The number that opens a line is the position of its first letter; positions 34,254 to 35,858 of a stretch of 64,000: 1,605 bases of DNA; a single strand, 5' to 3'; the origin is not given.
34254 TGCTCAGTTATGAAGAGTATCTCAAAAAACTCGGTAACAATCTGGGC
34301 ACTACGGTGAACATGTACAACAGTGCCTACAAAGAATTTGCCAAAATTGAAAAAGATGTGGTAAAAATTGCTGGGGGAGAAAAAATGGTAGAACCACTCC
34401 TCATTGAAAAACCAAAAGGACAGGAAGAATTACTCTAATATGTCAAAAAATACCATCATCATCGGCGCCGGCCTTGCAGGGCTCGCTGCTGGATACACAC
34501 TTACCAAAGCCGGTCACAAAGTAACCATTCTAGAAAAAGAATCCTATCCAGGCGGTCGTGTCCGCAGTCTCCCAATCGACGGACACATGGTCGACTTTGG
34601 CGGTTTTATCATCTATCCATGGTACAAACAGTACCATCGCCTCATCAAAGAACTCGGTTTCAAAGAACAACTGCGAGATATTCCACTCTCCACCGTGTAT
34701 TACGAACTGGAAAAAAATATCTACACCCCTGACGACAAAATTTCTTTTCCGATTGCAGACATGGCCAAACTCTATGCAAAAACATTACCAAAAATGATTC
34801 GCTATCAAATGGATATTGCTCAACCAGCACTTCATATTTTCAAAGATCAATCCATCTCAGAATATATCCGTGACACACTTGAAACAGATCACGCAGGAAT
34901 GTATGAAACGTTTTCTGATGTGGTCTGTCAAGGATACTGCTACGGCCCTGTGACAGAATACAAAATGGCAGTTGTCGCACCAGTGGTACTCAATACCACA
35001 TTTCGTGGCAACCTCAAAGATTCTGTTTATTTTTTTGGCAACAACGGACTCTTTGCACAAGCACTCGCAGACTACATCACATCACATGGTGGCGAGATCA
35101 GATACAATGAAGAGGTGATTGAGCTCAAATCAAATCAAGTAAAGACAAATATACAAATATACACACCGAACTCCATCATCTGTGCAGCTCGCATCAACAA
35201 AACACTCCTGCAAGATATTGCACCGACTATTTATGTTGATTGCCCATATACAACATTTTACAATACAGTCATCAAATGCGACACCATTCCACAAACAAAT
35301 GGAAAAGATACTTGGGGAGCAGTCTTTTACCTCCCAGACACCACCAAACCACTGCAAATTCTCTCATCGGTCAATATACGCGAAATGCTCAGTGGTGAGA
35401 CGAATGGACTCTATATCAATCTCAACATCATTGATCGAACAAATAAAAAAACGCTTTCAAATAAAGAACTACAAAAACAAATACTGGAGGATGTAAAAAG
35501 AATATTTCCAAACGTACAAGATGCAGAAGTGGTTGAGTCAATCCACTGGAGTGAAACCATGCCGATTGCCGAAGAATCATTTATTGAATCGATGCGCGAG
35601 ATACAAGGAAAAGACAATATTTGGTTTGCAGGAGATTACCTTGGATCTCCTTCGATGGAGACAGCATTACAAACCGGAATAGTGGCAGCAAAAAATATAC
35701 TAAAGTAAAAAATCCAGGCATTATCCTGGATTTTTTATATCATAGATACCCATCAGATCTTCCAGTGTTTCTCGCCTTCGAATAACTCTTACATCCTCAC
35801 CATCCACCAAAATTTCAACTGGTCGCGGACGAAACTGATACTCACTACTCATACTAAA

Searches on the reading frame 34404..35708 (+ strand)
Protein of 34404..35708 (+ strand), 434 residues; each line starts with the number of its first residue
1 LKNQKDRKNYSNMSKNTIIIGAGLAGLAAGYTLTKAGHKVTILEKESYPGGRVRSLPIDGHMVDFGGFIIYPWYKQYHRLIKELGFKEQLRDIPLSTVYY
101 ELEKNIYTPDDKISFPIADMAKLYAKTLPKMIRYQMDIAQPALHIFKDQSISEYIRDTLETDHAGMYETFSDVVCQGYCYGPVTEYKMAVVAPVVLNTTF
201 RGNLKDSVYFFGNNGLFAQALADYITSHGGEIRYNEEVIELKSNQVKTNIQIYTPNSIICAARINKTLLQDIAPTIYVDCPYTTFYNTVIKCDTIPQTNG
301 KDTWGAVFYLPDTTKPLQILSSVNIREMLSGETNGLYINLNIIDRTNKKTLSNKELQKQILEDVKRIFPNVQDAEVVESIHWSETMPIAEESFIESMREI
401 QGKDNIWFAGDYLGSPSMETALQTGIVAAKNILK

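Call 49: search_protein_families(library=pfam, max_evalue=0.001, proteins=[window:34404-35708:+])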
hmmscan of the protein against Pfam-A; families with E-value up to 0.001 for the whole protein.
window:34404-35708:+ (434 aa): 12 families
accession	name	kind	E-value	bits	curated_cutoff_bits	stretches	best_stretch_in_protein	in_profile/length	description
PF01593.30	Amino_oxidase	-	4.8e-29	102.4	19.8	1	24-433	1-443/443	Flavin containing amine oxidoreductase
PF01266.30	DAO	-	3.7e-16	60.1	27.9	2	18-50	3-35/353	FAD dependent oxidoreductase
PF13450.12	NAD_binding_8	-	1.7e-15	57.5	21.9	1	19-83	1-67/68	NAD(P)-binding Rossmann-like domain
PF00890.30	FAD_binding_2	-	7.3e-08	32.4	20.4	1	17-51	2-36/414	FAD binding domain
PF00070.33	Pyr_redox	-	2.2e-06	28.5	22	0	17-49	2-34/82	Pyridine nucleotide-disulphide oxidoreductase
PF01134.28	GIDA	-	2.2e-06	27.4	22.1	0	17-44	2-29/391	Glucose inhibited division protein A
PF01946.23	Thi4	-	7.8e-06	25.7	26.2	1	13-51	16-55/235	Thi4 family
PF07992.20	Pyr_redox_2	-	2.7e-05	24.2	26.1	1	16-51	2-38/291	Pyridine nucleotide-disulphide oxidoreductase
PF03486.20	HI0933_like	-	4e-05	23.6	50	1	16-53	2-39/244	HI0933-like protein Rossmann domain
PF01494.25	FAD_binding_3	-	5.4e-05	23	22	1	17-57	4-44/349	FAD binding domain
PF12831.13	FAD_oxidored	-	7.6e-05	22.6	27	1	18-52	3-37/416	FAD dependent oxidoreductase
PF13738.12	Pyr_redox_3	-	0.00013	21.7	30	1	18-47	1-31/305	Pyridine nucleotide-disulphide oxidoreductase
